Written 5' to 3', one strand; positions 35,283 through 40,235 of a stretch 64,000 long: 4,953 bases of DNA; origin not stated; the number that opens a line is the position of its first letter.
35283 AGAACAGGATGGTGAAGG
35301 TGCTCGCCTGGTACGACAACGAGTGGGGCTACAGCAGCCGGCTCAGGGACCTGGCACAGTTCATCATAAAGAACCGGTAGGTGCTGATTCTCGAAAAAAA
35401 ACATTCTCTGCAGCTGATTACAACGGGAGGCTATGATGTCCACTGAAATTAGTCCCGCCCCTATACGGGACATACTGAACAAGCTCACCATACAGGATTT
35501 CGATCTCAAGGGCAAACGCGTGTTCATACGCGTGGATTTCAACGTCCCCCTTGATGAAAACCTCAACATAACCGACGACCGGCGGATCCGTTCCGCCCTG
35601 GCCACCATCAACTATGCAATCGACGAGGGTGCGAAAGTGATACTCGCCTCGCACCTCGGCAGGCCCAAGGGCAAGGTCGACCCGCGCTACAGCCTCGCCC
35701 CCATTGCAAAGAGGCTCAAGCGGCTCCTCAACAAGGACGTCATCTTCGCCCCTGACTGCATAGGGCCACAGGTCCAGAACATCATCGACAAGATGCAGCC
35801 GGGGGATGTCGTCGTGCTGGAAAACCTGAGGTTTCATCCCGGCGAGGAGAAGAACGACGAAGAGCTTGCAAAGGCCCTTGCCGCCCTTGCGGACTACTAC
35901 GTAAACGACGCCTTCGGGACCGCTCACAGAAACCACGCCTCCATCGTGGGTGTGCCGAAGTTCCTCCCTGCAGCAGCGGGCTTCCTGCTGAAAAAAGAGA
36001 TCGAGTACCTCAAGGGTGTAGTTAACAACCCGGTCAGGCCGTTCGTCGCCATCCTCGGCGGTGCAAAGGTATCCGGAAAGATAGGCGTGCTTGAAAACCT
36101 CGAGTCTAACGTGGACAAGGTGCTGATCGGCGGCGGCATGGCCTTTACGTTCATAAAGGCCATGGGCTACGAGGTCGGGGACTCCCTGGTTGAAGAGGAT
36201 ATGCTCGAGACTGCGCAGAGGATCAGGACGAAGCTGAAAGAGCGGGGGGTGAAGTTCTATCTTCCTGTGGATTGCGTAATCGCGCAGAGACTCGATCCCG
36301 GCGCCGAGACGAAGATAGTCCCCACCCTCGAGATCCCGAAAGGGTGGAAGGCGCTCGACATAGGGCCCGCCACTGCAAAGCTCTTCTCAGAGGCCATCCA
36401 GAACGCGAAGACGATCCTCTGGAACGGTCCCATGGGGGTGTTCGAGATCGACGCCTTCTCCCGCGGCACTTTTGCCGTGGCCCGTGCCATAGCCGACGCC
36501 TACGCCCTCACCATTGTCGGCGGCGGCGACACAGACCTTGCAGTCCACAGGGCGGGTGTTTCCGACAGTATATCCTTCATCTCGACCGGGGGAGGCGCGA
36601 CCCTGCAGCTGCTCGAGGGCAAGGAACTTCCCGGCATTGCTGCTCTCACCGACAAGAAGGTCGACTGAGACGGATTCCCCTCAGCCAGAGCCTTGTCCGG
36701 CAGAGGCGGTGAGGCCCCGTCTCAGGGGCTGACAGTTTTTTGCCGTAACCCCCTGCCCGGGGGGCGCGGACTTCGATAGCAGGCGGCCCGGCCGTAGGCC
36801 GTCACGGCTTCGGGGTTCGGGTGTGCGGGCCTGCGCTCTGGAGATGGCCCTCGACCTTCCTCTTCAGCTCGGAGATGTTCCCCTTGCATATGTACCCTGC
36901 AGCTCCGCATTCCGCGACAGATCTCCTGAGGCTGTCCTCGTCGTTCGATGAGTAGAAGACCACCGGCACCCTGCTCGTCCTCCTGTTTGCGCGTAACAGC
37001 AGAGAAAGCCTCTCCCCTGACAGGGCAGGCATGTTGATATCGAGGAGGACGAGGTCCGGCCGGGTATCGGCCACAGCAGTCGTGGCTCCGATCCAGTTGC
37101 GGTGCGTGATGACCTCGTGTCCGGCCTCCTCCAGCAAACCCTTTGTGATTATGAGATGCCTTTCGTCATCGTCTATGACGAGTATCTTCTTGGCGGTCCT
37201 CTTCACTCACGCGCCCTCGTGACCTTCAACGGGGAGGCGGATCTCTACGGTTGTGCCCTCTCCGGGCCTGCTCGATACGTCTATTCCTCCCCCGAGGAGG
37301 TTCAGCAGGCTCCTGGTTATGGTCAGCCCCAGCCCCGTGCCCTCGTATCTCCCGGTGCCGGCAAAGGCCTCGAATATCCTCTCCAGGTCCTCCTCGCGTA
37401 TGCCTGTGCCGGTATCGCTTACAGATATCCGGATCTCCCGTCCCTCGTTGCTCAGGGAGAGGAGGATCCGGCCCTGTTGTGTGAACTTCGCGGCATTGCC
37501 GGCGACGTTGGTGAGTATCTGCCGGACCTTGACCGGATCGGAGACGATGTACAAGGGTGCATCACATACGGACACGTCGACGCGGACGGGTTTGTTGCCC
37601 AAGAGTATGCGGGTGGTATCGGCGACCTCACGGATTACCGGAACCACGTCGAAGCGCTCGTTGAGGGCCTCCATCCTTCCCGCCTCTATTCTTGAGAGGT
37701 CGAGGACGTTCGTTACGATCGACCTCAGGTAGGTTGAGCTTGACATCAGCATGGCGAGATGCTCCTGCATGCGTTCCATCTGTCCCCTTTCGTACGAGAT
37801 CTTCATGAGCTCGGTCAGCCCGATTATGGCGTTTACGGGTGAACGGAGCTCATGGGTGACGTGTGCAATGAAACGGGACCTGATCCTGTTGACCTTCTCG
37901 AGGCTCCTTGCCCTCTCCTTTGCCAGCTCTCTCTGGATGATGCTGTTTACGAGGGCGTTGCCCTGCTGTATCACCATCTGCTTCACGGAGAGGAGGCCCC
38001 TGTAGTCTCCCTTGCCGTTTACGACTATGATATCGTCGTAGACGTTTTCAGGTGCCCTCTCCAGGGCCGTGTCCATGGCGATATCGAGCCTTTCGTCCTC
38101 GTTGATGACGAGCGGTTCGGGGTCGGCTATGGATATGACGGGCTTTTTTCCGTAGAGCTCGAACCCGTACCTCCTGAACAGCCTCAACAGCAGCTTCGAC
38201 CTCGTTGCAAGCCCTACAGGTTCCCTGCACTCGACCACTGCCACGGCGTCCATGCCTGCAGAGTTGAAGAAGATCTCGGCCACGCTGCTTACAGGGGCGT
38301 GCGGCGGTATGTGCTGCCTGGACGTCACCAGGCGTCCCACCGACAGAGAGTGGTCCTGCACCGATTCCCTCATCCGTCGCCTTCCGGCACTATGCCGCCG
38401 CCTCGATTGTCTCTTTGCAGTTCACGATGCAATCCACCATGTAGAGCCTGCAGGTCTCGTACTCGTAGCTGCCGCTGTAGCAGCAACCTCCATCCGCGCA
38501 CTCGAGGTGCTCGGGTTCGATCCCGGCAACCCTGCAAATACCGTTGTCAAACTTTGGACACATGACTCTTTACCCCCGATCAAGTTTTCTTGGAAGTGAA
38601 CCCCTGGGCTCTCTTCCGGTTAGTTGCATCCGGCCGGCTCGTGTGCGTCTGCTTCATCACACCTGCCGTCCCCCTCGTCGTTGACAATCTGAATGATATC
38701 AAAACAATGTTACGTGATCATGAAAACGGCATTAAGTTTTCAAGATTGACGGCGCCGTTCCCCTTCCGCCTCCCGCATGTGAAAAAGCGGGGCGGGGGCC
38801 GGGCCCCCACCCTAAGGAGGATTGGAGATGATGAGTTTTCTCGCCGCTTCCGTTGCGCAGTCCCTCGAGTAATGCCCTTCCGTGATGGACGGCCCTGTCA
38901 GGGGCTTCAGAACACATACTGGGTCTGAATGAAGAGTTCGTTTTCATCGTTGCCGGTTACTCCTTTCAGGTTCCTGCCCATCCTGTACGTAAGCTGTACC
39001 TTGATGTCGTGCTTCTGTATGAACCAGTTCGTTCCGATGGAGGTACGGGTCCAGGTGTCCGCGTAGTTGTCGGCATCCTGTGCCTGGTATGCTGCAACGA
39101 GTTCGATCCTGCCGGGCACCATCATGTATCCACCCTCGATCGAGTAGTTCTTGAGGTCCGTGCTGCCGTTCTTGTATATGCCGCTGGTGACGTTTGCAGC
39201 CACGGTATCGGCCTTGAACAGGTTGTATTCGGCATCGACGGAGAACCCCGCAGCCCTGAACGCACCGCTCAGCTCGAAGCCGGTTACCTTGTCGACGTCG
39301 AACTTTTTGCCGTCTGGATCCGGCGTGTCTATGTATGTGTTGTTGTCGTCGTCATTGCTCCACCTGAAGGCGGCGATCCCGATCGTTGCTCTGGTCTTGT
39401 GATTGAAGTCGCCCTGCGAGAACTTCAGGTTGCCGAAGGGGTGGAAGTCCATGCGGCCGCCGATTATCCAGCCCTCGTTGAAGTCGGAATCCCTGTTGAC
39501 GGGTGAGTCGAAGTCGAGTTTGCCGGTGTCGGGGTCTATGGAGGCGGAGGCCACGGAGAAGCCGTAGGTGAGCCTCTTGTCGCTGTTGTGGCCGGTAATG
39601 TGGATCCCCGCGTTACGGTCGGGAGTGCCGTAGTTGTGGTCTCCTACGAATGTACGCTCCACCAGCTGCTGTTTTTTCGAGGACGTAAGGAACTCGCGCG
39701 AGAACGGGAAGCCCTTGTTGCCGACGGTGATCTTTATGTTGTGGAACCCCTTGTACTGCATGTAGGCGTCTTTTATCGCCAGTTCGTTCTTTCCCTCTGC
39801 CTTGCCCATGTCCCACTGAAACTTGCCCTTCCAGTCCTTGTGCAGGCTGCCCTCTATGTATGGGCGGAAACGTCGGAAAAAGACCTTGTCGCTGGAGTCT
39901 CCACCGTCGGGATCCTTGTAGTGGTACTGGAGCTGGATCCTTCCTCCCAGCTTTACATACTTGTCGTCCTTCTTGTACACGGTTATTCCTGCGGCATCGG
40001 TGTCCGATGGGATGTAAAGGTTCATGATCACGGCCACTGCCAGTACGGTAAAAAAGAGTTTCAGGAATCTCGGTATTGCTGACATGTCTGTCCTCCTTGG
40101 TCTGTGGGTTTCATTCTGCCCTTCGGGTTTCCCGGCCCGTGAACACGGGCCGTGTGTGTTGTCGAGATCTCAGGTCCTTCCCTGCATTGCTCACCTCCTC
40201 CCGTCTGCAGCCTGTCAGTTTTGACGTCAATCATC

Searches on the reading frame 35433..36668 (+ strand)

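Call 88: search_protein_families(library=pfam, proteins=[window:35433-36668:+], max_evalue=0.00001)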
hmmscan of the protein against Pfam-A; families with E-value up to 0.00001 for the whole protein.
window:35433-36668:+ (411 aa): 1 family
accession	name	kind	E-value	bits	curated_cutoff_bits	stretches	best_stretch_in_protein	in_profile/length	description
PF00162.24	PGK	-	2.5e-165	550.5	27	1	20-397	1-379/379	Phosphoglycerate kinase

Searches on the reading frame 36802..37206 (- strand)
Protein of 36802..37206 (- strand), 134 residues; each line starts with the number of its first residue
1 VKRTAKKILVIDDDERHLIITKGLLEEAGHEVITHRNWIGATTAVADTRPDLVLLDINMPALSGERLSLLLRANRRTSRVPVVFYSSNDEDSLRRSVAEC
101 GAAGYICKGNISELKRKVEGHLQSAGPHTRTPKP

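Call 88: search_protein_families(library=pfam, proteins=[window:36802-37206:-], max_evalue=0.00001)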
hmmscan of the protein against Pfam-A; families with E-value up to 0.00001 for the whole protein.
window:36802-37206:- (134 aa): 1 family
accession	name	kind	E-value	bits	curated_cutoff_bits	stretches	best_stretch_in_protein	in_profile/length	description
PF00072.30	Response_reg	-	1.3e-17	64.4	30.2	1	8-118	1-110/111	Response regulator receiver domain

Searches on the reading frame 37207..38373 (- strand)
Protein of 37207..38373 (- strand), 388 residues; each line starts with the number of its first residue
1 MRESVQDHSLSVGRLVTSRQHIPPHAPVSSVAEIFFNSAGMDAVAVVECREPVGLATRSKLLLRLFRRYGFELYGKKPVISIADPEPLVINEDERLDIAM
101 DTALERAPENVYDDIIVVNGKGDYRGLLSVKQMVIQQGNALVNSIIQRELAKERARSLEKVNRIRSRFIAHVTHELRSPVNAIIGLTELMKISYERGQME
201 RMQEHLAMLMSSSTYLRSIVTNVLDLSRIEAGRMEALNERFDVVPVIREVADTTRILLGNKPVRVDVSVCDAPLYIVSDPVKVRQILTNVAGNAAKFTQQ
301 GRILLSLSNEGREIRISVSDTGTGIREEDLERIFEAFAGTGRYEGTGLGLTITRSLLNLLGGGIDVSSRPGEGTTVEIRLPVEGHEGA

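Call 10: search_protein_families(library=pfam, proteins=[window:37207-38373:-])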
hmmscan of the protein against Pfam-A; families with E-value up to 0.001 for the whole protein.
window:37207-38373:- (388 aa): 4 families
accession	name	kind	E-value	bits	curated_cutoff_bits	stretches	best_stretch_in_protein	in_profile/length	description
PF02518.31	HATPase_c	-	3e-27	95.7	26.4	1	279-383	2-110/111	Histidine kinase-, DNA gyrase B-, and HSP90-like ATPase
PF00512.31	HisKA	-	5.8e-15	55.5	26.9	1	165-232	2-66/66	His Kinase A (phospho-acceptor) domain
PF00571.33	CBS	-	2.1e-06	28.4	24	0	21-65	11-55/57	CBS domain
PF13581.12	HATPase_c_2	-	0.00045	20.7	27.4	1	287-379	40-126/127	Histidine kinase-like ATPase domain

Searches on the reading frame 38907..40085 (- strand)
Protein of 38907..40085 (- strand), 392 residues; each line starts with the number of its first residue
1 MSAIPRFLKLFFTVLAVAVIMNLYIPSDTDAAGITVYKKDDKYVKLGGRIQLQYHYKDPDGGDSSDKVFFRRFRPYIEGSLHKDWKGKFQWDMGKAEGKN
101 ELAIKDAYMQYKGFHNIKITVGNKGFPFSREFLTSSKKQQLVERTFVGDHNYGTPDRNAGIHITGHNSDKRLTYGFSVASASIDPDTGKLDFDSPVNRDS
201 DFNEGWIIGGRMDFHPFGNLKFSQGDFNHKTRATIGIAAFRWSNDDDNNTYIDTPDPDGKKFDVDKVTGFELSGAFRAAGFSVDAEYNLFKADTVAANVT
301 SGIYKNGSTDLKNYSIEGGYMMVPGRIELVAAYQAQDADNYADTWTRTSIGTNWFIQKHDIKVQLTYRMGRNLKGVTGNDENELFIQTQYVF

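Call 10: search_protein_families(library=pfam, proteins=[window:38907-40085:-])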
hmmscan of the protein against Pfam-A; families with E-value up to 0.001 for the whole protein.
window:38907-40085:- (392 aa): 1 family
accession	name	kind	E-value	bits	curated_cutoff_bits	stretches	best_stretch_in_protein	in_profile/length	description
PF07396.17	Porin_O_P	-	1.5e-16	61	20.9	1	44-392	1-370/370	Phosphate-selective porin O and P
